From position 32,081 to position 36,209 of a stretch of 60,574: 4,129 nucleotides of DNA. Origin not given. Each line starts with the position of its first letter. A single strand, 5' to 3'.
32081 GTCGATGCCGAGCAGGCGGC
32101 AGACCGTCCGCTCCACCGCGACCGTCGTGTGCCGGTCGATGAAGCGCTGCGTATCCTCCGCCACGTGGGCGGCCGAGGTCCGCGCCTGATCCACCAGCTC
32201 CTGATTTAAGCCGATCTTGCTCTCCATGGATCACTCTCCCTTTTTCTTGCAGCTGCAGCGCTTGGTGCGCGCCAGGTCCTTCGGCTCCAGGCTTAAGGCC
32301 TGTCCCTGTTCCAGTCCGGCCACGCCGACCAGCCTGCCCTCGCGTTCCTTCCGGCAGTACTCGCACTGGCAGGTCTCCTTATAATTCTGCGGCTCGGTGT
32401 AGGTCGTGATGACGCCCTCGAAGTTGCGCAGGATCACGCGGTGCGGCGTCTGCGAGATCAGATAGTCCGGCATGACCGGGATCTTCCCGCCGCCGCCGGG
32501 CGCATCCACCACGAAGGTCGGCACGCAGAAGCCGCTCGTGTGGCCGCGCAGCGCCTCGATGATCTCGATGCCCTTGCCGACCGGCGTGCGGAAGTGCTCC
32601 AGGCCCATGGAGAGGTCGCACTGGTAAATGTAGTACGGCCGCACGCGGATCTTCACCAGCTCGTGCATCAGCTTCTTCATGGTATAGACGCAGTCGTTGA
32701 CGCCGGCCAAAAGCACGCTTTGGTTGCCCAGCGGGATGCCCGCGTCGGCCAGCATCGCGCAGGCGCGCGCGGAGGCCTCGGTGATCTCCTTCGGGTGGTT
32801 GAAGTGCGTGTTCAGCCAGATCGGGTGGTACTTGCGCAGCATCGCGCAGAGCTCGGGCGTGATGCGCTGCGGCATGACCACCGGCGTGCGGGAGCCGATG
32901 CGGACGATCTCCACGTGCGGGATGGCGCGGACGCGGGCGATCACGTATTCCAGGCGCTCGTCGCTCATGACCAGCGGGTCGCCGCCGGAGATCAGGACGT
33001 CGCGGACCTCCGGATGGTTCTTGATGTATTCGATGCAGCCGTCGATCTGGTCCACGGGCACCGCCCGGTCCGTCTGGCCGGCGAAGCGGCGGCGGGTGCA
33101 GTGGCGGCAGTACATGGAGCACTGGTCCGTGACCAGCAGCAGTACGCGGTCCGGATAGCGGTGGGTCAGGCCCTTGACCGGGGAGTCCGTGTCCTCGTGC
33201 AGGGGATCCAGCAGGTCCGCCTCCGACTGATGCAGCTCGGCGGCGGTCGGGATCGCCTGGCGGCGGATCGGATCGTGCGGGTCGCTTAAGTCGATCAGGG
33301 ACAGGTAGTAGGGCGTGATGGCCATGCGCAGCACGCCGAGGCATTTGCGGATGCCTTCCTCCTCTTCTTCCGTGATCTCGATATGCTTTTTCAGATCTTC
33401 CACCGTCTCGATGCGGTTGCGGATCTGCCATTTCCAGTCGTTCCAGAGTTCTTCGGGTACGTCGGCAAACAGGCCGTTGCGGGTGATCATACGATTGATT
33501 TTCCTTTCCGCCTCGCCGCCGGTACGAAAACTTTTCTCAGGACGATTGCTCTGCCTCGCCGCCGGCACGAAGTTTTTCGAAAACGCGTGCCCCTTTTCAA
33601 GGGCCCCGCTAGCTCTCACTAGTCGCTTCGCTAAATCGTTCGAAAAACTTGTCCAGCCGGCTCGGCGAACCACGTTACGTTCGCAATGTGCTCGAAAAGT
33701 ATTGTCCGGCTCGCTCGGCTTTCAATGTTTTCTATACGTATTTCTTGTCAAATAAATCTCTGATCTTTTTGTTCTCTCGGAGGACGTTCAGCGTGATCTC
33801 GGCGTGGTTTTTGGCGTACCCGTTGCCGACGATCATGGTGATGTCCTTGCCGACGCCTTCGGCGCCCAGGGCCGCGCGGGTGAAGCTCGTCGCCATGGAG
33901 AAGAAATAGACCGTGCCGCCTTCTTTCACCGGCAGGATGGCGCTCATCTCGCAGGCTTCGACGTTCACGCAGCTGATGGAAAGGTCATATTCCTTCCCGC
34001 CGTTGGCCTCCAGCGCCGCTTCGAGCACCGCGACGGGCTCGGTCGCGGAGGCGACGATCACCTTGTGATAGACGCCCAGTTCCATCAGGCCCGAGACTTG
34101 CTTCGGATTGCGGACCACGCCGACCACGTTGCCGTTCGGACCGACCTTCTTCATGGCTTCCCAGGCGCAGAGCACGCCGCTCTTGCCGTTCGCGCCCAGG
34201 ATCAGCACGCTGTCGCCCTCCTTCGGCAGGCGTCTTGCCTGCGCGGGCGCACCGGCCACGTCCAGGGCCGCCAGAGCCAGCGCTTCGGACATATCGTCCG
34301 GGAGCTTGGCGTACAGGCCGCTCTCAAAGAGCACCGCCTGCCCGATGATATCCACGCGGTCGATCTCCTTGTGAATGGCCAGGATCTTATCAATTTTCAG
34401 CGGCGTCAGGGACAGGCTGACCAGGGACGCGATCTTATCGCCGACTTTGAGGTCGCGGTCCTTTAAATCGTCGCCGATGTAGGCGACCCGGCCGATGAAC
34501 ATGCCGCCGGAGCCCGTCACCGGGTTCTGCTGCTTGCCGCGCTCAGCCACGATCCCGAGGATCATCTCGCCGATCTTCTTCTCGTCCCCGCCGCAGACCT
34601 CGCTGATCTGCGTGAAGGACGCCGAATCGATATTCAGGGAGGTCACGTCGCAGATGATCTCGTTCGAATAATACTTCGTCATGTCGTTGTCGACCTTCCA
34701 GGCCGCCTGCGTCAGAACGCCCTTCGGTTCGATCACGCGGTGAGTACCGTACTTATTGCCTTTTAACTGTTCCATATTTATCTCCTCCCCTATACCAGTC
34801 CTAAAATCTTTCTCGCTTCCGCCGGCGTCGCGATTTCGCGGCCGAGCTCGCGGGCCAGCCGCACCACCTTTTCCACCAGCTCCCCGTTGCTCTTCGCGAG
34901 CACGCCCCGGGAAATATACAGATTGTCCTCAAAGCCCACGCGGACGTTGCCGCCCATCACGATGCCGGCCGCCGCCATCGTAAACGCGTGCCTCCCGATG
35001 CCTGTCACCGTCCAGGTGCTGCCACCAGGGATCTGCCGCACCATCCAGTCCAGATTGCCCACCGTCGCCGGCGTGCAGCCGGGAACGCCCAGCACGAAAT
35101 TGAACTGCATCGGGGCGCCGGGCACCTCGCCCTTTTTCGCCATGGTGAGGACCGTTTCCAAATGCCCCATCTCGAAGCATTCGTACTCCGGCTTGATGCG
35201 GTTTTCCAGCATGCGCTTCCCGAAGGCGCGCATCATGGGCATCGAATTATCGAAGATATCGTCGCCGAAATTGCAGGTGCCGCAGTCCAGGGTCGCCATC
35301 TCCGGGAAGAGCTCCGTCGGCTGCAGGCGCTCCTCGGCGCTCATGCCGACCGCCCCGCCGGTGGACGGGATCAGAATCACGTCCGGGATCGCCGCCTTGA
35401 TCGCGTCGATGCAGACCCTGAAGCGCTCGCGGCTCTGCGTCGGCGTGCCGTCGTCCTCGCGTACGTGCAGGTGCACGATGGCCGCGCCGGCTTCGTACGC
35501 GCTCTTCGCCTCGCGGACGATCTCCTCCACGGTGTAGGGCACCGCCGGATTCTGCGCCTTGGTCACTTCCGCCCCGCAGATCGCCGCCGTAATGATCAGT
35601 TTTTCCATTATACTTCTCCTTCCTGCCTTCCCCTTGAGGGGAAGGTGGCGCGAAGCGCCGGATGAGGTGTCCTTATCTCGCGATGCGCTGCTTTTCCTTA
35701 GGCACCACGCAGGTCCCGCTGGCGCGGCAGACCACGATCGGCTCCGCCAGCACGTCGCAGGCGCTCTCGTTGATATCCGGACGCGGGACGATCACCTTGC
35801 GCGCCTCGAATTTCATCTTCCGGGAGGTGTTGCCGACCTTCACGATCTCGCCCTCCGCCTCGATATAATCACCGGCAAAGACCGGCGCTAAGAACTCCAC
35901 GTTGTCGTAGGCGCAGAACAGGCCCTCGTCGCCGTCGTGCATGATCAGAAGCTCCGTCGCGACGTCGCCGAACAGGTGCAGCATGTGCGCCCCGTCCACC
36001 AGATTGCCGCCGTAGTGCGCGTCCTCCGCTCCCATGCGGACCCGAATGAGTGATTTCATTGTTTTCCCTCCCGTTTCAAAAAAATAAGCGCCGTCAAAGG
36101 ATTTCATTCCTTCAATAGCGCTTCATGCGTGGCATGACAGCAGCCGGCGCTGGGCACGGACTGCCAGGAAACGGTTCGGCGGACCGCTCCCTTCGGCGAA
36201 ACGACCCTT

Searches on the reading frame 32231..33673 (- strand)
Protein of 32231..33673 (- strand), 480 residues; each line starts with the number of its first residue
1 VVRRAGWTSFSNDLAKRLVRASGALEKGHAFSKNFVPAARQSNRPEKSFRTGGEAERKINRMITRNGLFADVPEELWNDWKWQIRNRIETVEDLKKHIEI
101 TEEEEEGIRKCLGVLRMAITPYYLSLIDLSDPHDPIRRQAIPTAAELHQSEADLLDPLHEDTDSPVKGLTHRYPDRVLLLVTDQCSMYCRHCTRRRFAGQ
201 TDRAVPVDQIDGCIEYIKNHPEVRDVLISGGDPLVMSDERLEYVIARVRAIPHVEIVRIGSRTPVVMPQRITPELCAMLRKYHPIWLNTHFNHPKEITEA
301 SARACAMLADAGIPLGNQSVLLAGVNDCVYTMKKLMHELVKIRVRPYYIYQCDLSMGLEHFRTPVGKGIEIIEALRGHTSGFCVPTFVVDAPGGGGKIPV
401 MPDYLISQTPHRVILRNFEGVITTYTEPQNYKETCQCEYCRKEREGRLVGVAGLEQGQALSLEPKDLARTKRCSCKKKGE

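Call 6: search_protein_families(library=ncbifam, proteins=[window:32231-33673:-])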
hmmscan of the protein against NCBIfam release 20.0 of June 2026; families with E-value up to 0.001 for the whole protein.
window:32231-33673:- (480 aa): 10 families
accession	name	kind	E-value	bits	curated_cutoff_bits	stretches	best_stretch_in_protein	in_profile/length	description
TIGR03820.1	lys_2_3_AblA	equivalog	1.2e-188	627.1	525.4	1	74-472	4-416/417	lysine 2,3-aminomutase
TIGR04368.1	Glu_2_3_NH3_mut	equivalog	2.2e-147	490.9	650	1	50-426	28-403/404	glutamate 2,3-aminomutase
TIGR04468.1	arg_2_3_am_muta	equivalog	1.5e-130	435.3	600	1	77-420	2-346/351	arginine 2,3-aminomutase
TIGR00238.1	TIGR00238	subfamily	2.6e-121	404.7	199.2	1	69-393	6-331/331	KamA family radical SAM protein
TIGR03822.1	AblA_like_2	hypoth_equivalog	3.1e-98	328.8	396.25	1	89-405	2-320/321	lysine-2,3-aminomutase-like protein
TIGR03821.1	EFP_modif_epmB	equivalog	2.5e-75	253.5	369.3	1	80-399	1-320/321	EF-P beta-lysylation protein EpmB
TIGR02666.1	moaA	equivalog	7e-06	25.2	284.05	1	176-259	11-94/336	GTP 3',8-cyclase MoaA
TIGR03977.1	rSAM_pair_HxsC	equivalog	9.4e-06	24.7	267.9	1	175-252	25-98/292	His-Xaa-Ser system radical SAM maturase HxsC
NF045646.2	rSAM_Se_TrsS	equivalog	0.00028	19.5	490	1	177-249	88-157/441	radical SAM (seleno)protein TrsS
NF001199.0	PRK00164.2-1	equivalog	0.00072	18.8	231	0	179-252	16-86/308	GTP 3',8-cyclase MoaA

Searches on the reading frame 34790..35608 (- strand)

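Call 6: search_protein_families(library=ncbifam, proteins=[window:34790-35608:-])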
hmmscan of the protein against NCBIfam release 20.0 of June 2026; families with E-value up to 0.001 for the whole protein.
window:34790-35608:- (272 aa): 4 families
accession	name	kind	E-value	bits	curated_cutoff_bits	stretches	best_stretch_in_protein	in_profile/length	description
NF052387.1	Lys_ferment_KCE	equivalog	1.3e-129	431.3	382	1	3-271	1-267/267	3-keto-5-aminohexanoate cleavage enzyme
NF052389.1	Lys_KAL_CLE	exception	1.6e-88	297.4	725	1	3-271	170-436/440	bifunctional 3-aminobutyryl-CoA ammonia lyase/3-keto-5-aminohexanoate cleavage enzyme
NF053568.1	3OXCoAcCUPNH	equivalog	4e-72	242.8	350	1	3-271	3-272/274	3-oxoadipate:acetyl-CoA acetyltransferase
NF053538.1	DixhxACActTsKce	equivalog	7.9e-65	218.9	430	2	116-271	144-302/310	3,5-dioxohexanoate:acetyl-CoA acetone transferase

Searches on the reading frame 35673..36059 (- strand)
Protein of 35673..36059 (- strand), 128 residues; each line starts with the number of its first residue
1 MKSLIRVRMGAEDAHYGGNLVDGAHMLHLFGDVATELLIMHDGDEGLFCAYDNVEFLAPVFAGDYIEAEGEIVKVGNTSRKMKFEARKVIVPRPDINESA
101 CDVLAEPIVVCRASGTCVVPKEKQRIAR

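Call 6: search_protein_families(library=ncbifam, proteins=[window:35673-36059:-])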
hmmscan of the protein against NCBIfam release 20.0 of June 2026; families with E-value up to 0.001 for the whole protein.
window:35673-36059:- (128 aa): 2 families
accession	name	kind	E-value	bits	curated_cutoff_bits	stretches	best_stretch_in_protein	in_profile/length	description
NF052389.1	Lys_KAL_CLE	exception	3.6e-61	207.2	725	1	4-128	6-132/440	bifunctional 3-aminobutyryl-CoA ammonia lyase/3-keto-5-aminohexanoate cleavage enzyme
NF052388.1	Lys_ferment_KAL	equivalog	8.2e-60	200.4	160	1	2-120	2-120/120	3-aminobutyryl-CoA ammonia lyase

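Call 22: find_related_loci(query=window:35673-36059:-, collection=genome_contigs, flank=3000)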
Query window:35673-36059:- (128 aa) in genome_contigs; peptide patterns used: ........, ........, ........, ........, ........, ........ (x = any residue, [..] = any of these).
598 stretches matched a pattern (row limit reached: there are more); 564 encode a relative of the query (tblastn E <= 1e-3); the best 80 are kept; 80 distinct loci.
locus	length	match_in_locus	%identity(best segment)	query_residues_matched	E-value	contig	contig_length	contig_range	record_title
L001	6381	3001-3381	97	1-127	5e-81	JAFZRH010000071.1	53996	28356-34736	MAG: Lachnospiraceae bacterium isolate RGIG8026 Water_buffalos_Rumen-1__c1089200, whole genome shotgun sequence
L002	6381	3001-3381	95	1-127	1e-80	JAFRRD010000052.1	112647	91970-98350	MAG: Lachnospiraceae bacterium isolate RGIG2725 Goat_Omasum-4__c670589, whole genome shotgun sequence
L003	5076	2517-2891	97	1-125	4e-79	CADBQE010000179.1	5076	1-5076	MAG: uncultured Lachnospiraceae bacterium isolate RUG14193 genome assembly, contig: RUG14193_asm_179, whole genome shotg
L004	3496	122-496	94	1-125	2e-78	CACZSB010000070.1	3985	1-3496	MAG: uncultured Lachnospiraceae bacterium isolate RUG12894 genome assembly, contig: RUG12894_asm_70, whole genome shotgu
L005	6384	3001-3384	94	1-128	1e-78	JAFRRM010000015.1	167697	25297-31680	MAG: Lachnospiraceae bacterium isolate RGIG2734 Goat_Omasum-4__c206182, whole genome shotgun sequence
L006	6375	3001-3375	94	1-125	6e-78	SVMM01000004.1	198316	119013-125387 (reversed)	MAG: Oscillospiraceae bacterium isolate SIG513 NODE_110_length_198316_cov_10.436130, whole genome shotgun sequence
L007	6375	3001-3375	94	1-125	7e-78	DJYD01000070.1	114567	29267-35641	MAG TPA_asm: Lachnospiraceae bacterium UBA6987 UBA6987_contig_7610, whole genome shotgun sequence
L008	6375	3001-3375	94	1-125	2e-77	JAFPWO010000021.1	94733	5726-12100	MAG: Lachnospiraceae bacterium isolate RGIG1540 Goat_Abomasum-5__c632521, whole genome shotgun sequence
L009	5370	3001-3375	94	1-125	4e-77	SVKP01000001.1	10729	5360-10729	MAG: Oscillospiraceae bacterium isolate SIG464 k141_12238, whole genome shotgun sequence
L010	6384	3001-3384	90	1-128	6e-77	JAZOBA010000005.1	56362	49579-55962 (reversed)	MAG: Oscillospiraceae bacterium isolate T1900044759_TS20190225.MAGScoT_cleanbin_000064 SGB_2342_k141_498899, whole genom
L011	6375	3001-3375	92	1-125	7e-77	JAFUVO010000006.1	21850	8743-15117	MAG: Oscillospiraceae bacterium isolate RGIG4865 Roe_deer_Rumen-1__c826, whole genome shotgun sequence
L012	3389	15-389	92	1-125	3e-76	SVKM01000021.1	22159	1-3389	MAG: Oscillospiraceae bacterium isolate SIG461 NODE_2025_length_22159_cov_4.301920, whole genome shotgun sequence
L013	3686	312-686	92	1-125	8e-76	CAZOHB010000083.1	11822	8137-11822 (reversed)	MAG TPA_asm: uncultured Parasporobacterium sp. isolate SRP278969_co2_691 genome assembly, contig: NODE_6514_length_11822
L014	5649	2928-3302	91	1-125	3e-75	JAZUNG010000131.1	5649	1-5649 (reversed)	MAG: Lachnospiraceae bacterium isolate T1900044889_TS20190355.MAGScoT_cleanbin_000018 SGB_3242_k141_2294197, whole genom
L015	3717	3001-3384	88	1-128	4e-75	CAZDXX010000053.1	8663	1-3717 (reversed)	MAG TPA_asm: uncultured Oscillospiraceae bacterium isolate SRP315200_co1_944 genome assembly, contig: NODE_18934_length_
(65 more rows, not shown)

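Call 65: search_protein_families(library=pfam, proteins=[window:35673-36059:-], max_evalue=0.01)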
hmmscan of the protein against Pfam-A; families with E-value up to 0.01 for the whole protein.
window:35673-36059:- (128 aa): 2 families
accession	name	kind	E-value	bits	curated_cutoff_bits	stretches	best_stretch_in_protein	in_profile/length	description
PF03061.28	4HBT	-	1.9e-07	31.7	20.6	1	23-87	6-71/79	Thioesterase superfamily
PF01575.25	MaoC_dehydratas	-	0.0028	17.7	27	1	25-88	54-117/123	MaoC like domain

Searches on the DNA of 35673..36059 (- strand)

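Call 23: search_rna_families(sources=[L001, L002, L003, L004, L005, L006, L007, L008, L009, L010, L011, L012, L013, L014, L015, L016, L017, L018, L019, L020], threshold=gathering)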
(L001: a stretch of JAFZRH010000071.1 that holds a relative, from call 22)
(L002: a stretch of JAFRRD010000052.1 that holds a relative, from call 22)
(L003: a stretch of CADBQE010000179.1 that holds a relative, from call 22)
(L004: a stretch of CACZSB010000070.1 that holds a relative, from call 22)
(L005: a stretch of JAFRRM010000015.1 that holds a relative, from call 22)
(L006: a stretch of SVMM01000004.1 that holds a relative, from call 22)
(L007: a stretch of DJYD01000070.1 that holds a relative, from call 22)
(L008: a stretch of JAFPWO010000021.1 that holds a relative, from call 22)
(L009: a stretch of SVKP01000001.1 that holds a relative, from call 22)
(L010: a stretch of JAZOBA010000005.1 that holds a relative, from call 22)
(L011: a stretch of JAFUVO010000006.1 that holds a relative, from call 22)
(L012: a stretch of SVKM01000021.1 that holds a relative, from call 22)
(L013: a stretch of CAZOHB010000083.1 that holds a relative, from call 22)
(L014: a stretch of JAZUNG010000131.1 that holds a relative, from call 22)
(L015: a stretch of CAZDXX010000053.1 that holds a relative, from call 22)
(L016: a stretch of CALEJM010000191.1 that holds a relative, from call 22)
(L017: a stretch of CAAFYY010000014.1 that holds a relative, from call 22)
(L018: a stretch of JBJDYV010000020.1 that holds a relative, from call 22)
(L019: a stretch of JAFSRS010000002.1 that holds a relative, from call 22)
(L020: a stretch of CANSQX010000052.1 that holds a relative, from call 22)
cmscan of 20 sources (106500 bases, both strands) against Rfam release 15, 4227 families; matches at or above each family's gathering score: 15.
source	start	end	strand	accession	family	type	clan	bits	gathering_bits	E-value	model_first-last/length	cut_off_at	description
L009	2765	2935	+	RF00168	Lysine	Cis-reg; riboswitch;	-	79.6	30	5.9e-19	1-182/182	no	Lysine riboswitch aptamer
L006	2768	2938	+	RF00168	Lysine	Cis-reg; riboswitch;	-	77.9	30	1.9e-18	1-182/182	no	Lysine riboswitch aptamer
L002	2791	2964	+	RF00168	Lysine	Cis-reg; riboswitch;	-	77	30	3.8e-18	1-182/182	no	Lysine riboswitch aptamer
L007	2781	2951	+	RF00168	Lysine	Cis-reg; riboswitch;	-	76.3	30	6e-18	1-182/182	no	Lysine riboswitch aptamer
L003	2304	2477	+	RF00168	Lysine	Cis-reg; riboswitch;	-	72.7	30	7.5e-17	1-182/182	no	Lysine riboswitch aptamer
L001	2562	2734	+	RF00168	Lysine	Cis-reg; riboswitch;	-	72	30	1.3e-16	1-182/182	no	Lysine riboswitch aptamer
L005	2749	2920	+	RF00168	Lysine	Cis-reg; riboswitch;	-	71.5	30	1.8e-16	1-182/182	no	Lysine riboswitch aptamer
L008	2782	2953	+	RF00168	Lysine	Cis-reg; riboswitch;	-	71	30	2.6e-16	1-182/182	no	Lysine riboswitch aptamer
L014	2716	2889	+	RF00168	Lysine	Cis-reg; riboswitch;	-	69.5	30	7.5e-16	1-182/182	no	Lysine riboswitch aptamer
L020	2698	2876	+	RF00168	Lysine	Cis-reg; riboswitch;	-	65.7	30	1.1e-14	1-182/182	no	Lysine riboswitch aptamer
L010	2677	2853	+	RF00168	Lysine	Cis-reg; riboswitch;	-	64.3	30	2.8e-14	1-182/182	no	Lysine riboswitch aptamer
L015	2682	2858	+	RF00168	Lysine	Cis-reg; riboswitch;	-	63.4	30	5.4e-14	1-182/182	no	Lysine riboswitch aptamer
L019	2637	2812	+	RF00168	Lysine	Cis-reg; riboswitch;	-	61.3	30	2.4e-13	1-182/182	no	Lysine riboswitch aptamer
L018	2681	2857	+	RF00168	Lysine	Cis-reg; riboswitch;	-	61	30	3e-13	1-182/182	no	Lysine riboswitch aptamer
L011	2616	2790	+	RF00168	Lysine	Cis-reg; riboswitch;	-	60.4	30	4.4e-13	1-182/182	no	Lysine riboswitch aptamer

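Call 24: search_rna_families(sources=[L021, L022, L023, L024, L025, L026, L027, L028, L029, L030, L031, L032, L033, L034, L035, L036, L037, L038, L039, L040], threshold=gathering)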
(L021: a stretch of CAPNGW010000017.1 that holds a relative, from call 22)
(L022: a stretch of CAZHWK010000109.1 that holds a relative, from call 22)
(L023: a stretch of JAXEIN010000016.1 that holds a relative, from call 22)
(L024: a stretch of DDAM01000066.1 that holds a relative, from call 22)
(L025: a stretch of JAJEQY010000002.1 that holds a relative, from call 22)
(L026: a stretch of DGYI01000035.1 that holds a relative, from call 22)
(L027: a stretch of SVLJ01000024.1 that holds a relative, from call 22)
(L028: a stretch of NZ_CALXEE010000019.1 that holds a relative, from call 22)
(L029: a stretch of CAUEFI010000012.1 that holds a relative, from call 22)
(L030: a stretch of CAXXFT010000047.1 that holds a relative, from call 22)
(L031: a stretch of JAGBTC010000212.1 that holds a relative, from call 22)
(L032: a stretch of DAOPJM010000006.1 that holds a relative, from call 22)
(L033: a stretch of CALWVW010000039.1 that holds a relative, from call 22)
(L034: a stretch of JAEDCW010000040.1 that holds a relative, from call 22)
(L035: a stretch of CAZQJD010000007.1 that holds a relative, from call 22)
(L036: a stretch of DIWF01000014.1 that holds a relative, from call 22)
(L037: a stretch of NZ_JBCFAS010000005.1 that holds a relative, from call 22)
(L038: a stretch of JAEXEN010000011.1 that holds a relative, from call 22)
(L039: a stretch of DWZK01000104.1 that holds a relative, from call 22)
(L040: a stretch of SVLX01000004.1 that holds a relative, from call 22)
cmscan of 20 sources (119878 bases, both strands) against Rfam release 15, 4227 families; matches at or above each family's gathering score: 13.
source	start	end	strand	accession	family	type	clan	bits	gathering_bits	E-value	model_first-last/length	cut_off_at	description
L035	2643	2819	+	RF00168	Lysine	Cis-reg; riboswitch;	-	77.6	30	2.8e-18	1-182/182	no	Lysine riboswitch aptamer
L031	798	974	+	RF00168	Lysine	Cis-reg; riboswitch;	-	77.3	30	3.4e-18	1-182/182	no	Lysine riboswitch aptamer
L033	2737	2916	+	RF00168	Lysine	Cis-reg; riboswitch;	-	75.8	30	9.9e-18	1-182/182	no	Lysine riboswitch aptamer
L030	3483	3572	+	RF01051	c-di-GMP-I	Cis-reg; riboswitch;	CL00126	74.5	35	1.7e-12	1-87/87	no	c-di-GMP-I riboswitch aptamer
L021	2712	2885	+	RF00168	Lysine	Cis-reg; riboswitch;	-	74.4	30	2.7e-17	1-182/182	no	Lysine riboswitch aptamer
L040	2696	2872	+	RF00168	Lysine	Cis-reg; riboswitch;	-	74.4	30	2.7e-17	1-182/182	no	Lysine riboswitch aptamer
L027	2643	2819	+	RF00168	Lysine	Cis-reg; riboswitch;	-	73.4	30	5.4e-17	1-182/182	no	Lysine riboswitch aptamer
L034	2723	2890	+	RF00168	Lysine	Cis-reg; riboswitch;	-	71.6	30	1.9e-16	1-182/182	no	Lysine riboswitch aptamer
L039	2574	2750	+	RF00168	Lysine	Cis-reg; riboswitch;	-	70.3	30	4.6e-16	1-182/182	no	Lysine riboswitch aptamer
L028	2677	2853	+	RF00168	Lysine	Cis-reg; riboswitch;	-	68.7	30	1.5e-15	1-182/182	no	Lysine riboswitch aptamer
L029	2707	2884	+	RF00168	Lysine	Cis-reg; riboswitch;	-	68.5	30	1.7e-15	1-182/182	no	Lysine riboswitch aptamer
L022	343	518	+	RF00168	Lysine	Cis-reg; riboswitch;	-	62.8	30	9.5e-14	1-182/182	no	Lysine riboswitch aptamer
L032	2721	2931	+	RF00168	Lysine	Cis-reg; riboswitch;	-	57.1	30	5.2e-12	1-182/182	no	Lysine riboswitch aptamer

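Call 25: search_rna_families(sources=[L041, L042, L043, L044, L045, L046, L047, L048, L049, L050, L051, L052, L053, L054, L055, L056, L057, L058, L059, L060], threshold=gathering)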
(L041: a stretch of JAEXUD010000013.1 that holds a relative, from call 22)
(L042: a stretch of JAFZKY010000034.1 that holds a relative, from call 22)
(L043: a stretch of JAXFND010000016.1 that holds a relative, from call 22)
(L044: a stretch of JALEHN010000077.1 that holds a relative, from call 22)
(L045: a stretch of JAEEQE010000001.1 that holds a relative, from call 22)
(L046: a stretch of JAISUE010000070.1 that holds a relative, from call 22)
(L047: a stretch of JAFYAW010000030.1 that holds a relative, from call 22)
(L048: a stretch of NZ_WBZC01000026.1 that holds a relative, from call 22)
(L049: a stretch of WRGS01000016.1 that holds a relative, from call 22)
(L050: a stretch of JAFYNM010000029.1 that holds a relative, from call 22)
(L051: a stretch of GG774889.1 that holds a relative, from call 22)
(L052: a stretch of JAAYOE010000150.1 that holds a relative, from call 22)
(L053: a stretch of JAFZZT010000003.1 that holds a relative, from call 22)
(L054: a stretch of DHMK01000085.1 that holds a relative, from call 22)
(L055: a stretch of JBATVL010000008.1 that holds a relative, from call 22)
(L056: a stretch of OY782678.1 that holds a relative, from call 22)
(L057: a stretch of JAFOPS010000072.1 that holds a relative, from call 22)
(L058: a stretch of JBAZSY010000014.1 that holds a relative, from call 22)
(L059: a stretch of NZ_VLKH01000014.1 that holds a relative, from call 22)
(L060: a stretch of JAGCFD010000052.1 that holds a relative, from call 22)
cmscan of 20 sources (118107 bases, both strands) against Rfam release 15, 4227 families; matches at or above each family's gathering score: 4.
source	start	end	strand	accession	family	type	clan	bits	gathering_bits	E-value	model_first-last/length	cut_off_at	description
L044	2609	2793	+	RF00168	Lysine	Cis-reg; riboswitch;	-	83.1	30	5.7e-20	1-182/182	no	Lysine riboswitch aptamer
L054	2745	2921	+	RF00168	Lysine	Cis-reg; riboswitch;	-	82.2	30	1.1e-19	1-182/182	no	Lysine riboswitch aptamer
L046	2821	2894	-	RF00005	tRNA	Gene; tRNA;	CL00001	71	29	3e-13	1-71/71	no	tRNA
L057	2711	2887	+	RF00168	Lysine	Cis-reg; riboswitch;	-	68.4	30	1.8e-15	1-182/182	no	Lysine riboswitch aptamer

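Call 26: search_rna_families(sources=[L061, L062, L063, L064, L065, L066, L067, L068, L069, L070, L071, L072, L073, L074, L075, L076, L077, L078, L079, L080], threshold=gathering)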
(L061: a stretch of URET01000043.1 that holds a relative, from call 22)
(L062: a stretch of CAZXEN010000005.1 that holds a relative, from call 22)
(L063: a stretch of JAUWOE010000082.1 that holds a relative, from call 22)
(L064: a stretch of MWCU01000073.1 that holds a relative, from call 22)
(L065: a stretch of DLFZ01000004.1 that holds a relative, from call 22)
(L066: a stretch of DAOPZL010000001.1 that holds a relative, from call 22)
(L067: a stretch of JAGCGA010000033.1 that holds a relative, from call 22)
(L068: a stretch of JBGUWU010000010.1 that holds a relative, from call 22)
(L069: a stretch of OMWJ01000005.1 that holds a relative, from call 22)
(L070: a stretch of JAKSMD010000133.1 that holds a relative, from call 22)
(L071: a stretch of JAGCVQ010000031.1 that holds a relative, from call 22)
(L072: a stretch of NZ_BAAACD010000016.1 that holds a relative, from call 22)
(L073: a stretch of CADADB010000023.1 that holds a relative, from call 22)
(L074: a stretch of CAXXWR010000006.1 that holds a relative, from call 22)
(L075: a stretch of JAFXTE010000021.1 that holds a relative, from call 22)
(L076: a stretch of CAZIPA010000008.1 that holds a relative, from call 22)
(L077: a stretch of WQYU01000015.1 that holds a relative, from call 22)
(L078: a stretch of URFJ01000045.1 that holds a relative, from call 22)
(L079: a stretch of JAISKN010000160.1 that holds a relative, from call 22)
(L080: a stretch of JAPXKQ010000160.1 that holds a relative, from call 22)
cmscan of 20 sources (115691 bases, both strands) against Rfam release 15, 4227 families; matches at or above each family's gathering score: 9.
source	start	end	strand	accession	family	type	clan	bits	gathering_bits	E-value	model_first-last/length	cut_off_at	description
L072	2619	2795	+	RF00168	Lysine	Cis-reg; riboswitch;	-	85.7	30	8.8e-21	1-182/182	no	Lysine riboswitch aptamer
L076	2738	2913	+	RF00168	Lysine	Cis-reg; riboswitch;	-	81.5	30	1.7e-19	1-182/182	no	Lysine riboswitch aptamer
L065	2637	2817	+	RF00168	Lysine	Cis-reg; riboswitch;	-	76.5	30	5.9e-18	1-182/182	no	Lysine riboswitch aptamer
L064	2700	2874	+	RF00168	Lysine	Cis-reg; riboswitch;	-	72.7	30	8.4e-17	1-182/182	no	Lysine riboswitch aptamer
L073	5173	5247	+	RF00005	tRNA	Gene; tRNA;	CL00001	71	29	2.9e-13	1-71/71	no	tRNA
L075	5136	5210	+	RF00005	tRNA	Gene; tRNA;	CL00001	71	29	2.9e-13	1-71/71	no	tRNA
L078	2659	2837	+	RF00168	Lysine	Cis-reg; riboswitch;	-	67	30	4.6e-15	1-182/182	no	Lysine riboswitch aptamer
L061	1991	2154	+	RF00168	Lysine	Cis-reg; riboswitch;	-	62.8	30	8.7e-14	1-182/182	no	Lysine riboswitch aptamer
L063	2781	2863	+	RF00005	tRNA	Gene; tRNA;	CL00001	61.2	29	1.5e-10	1-71/71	no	tRNA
